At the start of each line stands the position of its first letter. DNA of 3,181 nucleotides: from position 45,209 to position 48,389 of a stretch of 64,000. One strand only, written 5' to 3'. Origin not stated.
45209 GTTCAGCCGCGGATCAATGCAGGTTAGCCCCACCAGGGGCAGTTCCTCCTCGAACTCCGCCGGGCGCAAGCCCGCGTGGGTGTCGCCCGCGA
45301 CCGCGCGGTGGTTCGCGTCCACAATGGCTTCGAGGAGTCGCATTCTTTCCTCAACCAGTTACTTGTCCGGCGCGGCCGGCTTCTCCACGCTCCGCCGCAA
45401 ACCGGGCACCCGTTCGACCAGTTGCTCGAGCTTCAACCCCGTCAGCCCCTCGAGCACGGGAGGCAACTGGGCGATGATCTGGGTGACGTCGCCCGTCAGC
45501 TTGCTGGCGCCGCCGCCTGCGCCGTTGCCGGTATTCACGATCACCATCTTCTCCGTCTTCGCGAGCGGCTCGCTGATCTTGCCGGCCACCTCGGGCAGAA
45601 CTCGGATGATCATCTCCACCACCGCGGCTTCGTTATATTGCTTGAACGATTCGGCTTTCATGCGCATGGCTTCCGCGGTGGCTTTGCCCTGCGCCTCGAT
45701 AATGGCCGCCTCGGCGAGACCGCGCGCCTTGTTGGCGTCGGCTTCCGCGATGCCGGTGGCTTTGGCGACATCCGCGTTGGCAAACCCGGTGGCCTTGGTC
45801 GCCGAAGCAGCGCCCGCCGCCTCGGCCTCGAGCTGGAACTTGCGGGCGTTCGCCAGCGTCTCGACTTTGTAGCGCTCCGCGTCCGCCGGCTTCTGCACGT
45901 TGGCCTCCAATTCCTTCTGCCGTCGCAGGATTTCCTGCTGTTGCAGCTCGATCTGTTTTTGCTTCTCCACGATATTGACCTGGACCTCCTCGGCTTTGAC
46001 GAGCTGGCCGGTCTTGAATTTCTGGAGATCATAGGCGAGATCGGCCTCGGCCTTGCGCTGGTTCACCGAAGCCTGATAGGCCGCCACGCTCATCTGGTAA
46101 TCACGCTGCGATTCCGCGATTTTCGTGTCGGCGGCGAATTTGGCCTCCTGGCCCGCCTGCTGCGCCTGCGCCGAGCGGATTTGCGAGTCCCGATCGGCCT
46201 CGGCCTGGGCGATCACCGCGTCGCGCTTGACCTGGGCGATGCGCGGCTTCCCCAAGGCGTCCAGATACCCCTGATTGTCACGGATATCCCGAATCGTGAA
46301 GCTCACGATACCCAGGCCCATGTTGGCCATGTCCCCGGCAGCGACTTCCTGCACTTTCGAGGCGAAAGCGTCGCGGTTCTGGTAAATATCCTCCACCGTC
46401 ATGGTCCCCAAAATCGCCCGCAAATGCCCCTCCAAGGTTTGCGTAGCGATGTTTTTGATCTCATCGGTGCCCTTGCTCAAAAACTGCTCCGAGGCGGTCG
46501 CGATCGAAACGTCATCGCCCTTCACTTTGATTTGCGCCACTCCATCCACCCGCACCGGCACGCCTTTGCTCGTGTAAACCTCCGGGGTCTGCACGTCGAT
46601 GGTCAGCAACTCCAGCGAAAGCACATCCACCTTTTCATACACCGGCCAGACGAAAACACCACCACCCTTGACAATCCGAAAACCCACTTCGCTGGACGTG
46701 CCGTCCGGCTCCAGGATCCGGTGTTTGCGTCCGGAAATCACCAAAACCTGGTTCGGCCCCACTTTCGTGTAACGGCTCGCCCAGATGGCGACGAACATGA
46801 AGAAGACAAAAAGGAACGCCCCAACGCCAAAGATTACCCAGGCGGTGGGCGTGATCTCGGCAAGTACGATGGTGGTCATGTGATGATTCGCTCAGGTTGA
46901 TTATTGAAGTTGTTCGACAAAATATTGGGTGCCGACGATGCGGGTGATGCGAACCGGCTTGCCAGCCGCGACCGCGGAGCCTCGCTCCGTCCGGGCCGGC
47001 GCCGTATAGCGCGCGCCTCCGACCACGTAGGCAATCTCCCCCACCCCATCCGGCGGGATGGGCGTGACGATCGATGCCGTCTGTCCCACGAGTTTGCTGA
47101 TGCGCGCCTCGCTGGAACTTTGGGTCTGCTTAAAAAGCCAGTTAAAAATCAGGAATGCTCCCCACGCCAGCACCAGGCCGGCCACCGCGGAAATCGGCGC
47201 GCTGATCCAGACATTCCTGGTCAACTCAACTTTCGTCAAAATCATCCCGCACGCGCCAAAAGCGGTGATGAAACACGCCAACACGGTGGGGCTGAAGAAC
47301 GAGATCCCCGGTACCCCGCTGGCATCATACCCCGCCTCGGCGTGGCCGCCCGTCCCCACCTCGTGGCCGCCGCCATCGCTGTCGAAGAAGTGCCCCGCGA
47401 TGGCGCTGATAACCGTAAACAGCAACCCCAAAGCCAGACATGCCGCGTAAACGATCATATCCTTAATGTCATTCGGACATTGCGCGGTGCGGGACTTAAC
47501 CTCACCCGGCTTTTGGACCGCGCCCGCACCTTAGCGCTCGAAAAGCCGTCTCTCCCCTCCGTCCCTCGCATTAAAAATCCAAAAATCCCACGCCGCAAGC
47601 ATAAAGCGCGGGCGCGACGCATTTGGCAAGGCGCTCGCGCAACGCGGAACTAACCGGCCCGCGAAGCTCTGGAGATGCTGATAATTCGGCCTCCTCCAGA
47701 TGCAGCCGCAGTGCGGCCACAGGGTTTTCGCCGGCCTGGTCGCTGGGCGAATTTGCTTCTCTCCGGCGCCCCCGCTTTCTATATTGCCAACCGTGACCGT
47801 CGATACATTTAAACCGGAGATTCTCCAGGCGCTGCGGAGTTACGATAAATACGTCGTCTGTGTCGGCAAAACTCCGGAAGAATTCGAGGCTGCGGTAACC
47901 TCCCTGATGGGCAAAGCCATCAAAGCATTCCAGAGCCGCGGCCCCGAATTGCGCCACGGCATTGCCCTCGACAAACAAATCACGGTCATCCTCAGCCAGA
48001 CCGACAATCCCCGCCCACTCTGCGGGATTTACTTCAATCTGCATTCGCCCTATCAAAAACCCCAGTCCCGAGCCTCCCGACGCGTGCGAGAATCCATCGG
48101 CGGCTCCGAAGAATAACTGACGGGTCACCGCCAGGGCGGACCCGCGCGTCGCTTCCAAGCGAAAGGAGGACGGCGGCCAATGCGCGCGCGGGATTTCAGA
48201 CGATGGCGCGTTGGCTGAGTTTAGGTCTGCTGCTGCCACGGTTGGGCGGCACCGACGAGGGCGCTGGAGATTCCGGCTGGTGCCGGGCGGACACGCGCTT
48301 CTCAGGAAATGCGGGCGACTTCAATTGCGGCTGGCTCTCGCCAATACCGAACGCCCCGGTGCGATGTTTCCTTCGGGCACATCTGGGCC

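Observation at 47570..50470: Accessory islet: small ORF, IS630 remnant, orphan Rhs-CT toxin and immunity gene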

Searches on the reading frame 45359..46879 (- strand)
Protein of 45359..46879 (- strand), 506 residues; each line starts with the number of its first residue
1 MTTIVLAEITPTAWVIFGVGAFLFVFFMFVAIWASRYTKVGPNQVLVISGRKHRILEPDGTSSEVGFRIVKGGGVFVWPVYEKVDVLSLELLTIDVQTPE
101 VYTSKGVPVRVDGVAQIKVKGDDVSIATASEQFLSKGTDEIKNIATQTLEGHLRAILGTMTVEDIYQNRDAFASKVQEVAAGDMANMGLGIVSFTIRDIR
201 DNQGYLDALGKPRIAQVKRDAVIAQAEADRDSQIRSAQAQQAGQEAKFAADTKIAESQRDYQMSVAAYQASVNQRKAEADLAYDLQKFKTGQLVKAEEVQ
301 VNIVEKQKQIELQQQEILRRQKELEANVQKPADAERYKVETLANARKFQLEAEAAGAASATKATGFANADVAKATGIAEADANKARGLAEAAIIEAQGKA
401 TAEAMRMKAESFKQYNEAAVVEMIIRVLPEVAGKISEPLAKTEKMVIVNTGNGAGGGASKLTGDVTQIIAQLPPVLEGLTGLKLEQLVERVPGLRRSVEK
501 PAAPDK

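Call 3: search_protein_families(library=pfam, proteins=[window:45359-46879:-], max_evalue=0.1)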
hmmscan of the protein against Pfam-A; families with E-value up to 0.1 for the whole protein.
window:45359-46879:- (506 aa): 2 families
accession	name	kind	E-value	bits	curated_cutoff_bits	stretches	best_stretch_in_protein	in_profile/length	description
PF01145.31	Band_7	-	7.5e-34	117.7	23.6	1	39-229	2-175/176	SPFH domain / Band 7 family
PF15975.10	Flot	-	1.1e-07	32.4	27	1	378-459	2-84/124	Flotillin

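Call 31: find_related_loci(query=window:45359-46879:-, collection=genome_contigs, flank=10000)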
Query window:45359-46879:- (506 aa) in genome_contigs; peptide patterns used: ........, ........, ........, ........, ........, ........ (x = any residue, [..] = any of these).
520 stretches matched a pattern; 449 encode a relative of the query (tblastn E <= 1e-3); the best 80 are kept; 80 distinct loci.
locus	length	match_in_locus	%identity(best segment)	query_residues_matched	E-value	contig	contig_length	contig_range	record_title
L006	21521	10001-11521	88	4-504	0e+0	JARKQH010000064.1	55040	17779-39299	MAG: Verrucomicrobiota bacterium isolate Reactor_maxbin.083 k141_3798, whole genome shotgun sequence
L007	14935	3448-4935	85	1-496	0e+0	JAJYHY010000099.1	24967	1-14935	MAG: bacterium isolate DBS2-1.bin101 NODE_3450_length_24967_cov_1.635064, whole genome shotgun sequence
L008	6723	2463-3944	84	11-504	0e+0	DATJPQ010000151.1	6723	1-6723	MAG TPA_asm: Opitutaceae bacterium isolate SMAG_U14917 k141_470100, whole genome shotgun sequence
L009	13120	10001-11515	84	5-506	0e+0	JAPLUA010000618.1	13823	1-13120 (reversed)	MAG: Verrucomicrobia bacterium isolate LacPavin_0818_WC55_MAG_63_9 LacPavin_0818_WC55_scaffold_146014, whole genome shot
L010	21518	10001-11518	88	4-503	0e+0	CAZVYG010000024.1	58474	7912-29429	MAG TPA_asm: uncultured Verrucomicrobiota bacterium isolate binchicken_co107_410 genome assembly, contig: NODE_1331_leng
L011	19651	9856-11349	83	5-499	0e+0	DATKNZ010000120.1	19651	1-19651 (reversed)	MAG TPA_asm: Candidatus Acidoferrum sp. isolate SMAG_U14751 k141_1596195, whole genome shotgun sequence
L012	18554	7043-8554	82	1-500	0e+0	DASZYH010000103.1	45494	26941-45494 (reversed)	MAG TPA_asm: Opitutaceae bacterium isolate SMAG_U6205 k141_79091, whole genome shotgun sequence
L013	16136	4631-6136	84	3-504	0e+0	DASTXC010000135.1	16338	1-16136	MAG TPA_asm: Verrucomicrobiia bacterium isolate SMAG_U2404 k141_116782, whole genome shotgun sequence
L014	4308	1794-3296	84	5-505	0e+0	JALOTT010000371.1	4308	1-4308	MAG: Verrucomicrobia bacterium isolate Prado240 scaffold_58374, whole genome shotgun sequence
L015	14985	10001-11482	82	7-500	0e+0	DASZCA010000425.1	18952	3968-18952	MAG TPA_asm: Verrucomicrobiia bacterium isolate SMAG_U6430 k141_22025, whole genome shotgun sequence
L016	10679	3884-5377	85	3-500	0e+0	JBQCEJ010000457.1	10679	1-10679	MAG: Verrucomicrobiota bacterium isolate bin124 k141_5084728, whole genome shotgun sequence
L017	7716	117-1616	84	2-500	0e+0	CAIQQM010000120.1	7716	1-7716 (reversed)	MAG: uncultured Verrucomicrobia bacterium isolate AlinenSediments_bin-4991 genome assembly, contig: bin-4991:120/312, wh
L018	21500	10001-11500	84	1-500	0e+0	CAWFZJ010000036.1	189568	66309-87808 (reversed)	MAG: uncultured Verrucomicrobiae bacterium isolate MFD05379.bin.3.52 genome assembly, contig: contig_1899, whole genome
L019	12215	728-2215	84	11-506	0e+0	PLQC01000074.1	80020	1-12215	MAG: Limisphaerales bacterium isolate bog_1460 73.20120700_S2X.40_contig_5261, whole genome shotgun sequence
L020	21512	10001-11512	82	5-506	0e+0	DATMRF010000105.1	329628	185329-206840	MAG TPA_asm: Candidatus Acidoferrum sp. isolate SMAG_U12948 k141_500642, whole genome shotgun sequence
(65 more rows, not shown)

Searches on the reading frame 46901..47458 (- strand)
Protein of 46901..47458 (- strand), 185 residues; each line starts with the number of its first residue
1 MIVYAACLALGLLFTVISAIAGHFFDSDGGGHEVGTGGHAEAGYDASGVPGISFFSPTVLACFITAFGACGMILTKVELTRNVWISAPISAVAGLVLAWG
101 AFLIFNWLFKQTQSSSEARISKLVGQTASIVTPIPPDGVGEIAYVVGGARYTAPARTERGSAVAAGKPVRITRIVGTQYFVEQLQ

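Call 3: search_protein_families(library=pfam, proteins=[window:46901-47458:-], max_evalue=0.1)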
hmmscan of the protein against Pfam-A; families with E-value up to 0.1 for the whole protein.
window:46901-47458:- (185 aa): 2 families
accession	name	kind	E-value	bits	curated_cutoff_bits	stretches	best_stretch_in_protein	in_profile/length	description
PF01957.25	NfeD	-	9e-06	26.2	29.1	1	122-182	3-56/57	NfeD-like C-terminal, partner-binding domain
PF24838.2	8xMP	-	0.015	15.5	30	1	60-124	26-88/136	Octameric membrane protein family (8xMP)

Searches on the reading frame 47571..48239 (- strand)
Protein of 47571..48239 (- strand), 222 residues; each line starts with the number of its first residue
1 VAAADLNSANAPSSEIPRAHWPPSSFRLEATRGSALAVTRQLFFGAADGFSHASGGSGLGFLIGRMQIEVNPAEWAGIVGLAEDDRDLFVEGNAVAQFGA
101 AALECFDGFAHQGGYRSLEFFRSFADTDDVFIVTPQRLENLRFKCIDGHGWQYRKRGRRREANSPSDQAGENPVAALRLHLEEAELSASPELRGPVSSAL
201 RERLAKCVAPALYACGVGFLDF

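Call 3: search_protein_families(library=pfam, proteins=[window:47571-48239:-], max_evalue=0.1)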
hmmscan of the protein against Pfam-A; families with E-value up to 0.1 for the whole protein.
window:47571-48239:- (222 aa): 0 families

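Call 5: search_protein_families(library=ncbifam, proteins=[window:47571-48239:-], max_evalue=0.1)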
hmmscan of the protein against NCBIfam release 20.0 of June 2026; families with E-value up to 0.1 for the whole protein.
window:47571-48239:- (222 aa): 0 families

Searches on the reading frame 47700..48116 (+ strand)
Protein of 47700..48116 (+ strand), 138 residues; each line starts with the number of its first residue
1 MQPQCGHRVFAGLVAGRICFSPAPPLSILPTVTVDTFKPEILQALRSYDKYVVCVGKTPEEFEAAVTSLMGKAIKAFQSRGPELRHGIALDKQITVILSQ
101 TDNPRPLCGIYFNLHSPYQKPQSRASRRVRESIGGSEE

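Call 3: search_protein_families(library=pfam, proteins=[window:47700-48116:+], max_evalue=0.1)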
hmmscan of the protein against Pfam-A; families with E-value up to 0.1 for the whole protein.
window:47700-48116:+ (138 aa): 0 families

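Call 5: search_protein_families(library=ncbifam, proteins=[window:47700-48116:+], max_evalue=0.1)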
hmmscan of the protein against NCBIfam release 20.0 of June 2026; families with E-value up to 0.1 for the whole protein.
window:47700-48116:+ (138 aa): 0 families

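Call 62: find_homologous_proteins(query=window:47700-48116:+, max_evalue=0.01)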
Query window:47700-48116:+ (138 aa): 5199 proteins with E <= 0.01 among 5240 candidates; the best 120 are listed.
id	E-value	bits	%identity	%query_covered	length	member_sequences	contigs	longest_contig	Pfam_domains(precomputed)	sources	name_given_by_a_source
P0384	1.0e-86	306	100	100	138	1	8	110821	-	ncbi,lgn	-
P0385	4.5e-46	175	71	78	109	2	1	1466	-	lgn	-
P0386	1.2e-45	173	64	87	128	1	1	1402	-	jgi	jgi:hypothetical protein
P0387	4.4e-45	171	73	76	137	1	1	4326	-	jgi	jgi:hypothetical protein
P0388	4.9e-45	171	68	80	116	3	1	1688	-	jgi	jgi:hypothetical protein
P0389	6.1e-45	171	63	89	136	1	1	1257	-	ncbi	-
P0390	1.2e-44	170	68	80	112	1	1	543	-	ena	-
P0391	1.9e-44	169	70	77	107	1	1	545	-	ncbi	-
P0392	3.4e-44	168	67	80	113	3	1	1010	-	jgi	jgi:hypothetical protein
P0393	5.9e-44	168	65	80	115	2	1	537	-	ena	-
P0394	6.2e-44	168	71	77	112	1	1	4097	-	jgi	jgi:hypothetical protein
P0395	7.6e-44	167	69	80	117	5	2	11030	-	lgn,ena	-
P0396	7.9e-44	167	67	78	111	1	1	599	-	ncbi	-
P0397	8.7e-44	167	67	78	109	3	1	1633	-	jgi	-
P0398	8.8e-44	167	70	75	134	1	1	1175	-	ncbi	-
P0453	3.2e-42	162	65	78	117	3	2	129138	-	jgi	jgi:hypothetical protein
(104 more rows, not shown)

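Call 63: find_encoding_contigs(protein=P0384, flank=6000, max_places=8)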
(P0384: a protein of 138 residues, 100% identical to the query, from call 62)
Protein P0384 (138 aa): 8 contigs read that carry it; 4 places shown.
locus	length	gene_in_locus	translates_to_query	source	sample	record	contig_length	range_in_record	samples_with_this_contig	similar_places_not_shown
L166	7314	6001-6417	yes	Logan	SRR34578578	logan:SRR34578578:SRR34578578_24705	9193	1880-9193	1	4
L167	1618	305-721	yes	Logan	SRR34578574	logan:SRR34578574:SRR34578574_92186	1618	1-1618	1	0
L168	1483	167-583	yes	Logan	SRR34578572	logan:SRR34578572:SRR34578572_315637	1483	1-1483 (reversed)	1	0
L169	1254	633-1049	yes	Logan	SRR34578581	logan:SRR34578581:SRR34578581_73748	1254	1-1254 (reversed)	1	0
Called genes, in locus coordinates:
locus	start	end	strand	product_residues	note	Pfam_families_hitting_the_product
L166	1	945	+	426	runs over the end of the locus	PF02401:LYTB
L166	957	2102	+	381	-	PF01966:HD, PF13286:HD_assoc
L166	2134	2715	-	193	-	-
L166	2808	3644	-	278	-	PF00484:Pro_CA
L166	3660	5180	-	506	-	PF01145:Band_7, PF15975:Flot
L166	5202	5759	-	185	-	PF25842:NfeD_TM, PF01957:NfeD (weak)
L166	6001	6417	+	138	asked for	-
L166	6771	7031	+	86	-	PF13384:HTH_23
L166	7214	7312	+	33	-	?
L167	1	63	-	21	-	?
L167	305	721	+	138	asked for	-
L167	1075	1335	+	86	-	PF13384:HTH_23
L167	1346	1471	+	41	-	-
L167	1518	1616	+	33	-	?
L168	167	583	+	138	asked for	-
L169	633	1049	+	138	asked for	-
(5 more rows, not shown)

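Call 64: find_encoding_contigs(protein=P0453, flank=5000, max_places=3)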
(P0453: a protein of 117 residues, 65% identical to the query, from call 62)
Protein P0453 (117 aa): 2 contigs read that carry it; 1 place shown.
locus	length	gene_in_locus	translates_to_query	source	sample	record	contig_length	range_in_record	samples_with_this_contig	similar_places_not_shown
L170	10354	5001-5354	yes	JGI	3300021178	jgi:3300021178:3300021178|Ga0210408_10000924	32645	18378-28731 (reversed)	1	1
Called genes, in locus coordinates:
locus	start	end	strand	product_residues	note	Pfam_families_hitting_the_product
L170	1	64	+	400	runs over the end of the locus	PF01555:N6_N4_Mtase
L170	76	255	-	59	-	-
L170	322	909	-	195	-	PF07971:Glyco_hydro_92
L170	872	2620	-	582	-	PF17678:Glyco_hydro_92N, PF07971:Glyco_hydro_92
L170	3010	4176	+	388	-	PF01343:Peptidase_S49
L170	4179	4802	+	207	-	PF14681:UPRTase, PF00156:Pribosyltran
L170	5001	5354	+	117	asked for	-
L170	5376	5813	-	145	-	-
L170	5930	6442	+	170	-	PF07638:Sigma70_ECF (weak), PF04542:Sigma70_r2, PF08281:Sigma70_r4_2, PF04545:Sigma70_r4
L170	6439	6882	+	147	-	-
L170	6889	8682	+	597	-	-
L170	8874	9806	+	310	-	-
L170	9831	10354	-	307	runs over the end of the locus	PF00892:EamA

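Call 74: search_solved_structures(query=A4, max_evalue=1)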
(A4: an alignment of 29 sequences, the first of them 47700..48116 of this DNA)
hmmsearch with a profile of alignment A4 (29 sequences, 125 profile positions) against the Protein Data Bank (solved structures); distinct sequences matched with E-value up to 1: 3.
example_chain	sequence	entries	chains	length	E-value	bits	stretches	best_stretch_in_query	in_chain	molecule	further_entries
4bzq_A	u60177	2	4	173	0.37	13.9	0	53-76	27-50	BIFUNCTIONAL ENZYME CYSN/CYSC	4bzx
4bzp_A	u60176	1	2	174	0.38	13.9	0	53-76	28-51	BIFUNCTIONAL ENZYME CYSN/CYSC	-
4rfv_A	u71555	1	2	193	0.48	13.5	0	53-76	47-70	Bifunctional enzyme CysN/CysC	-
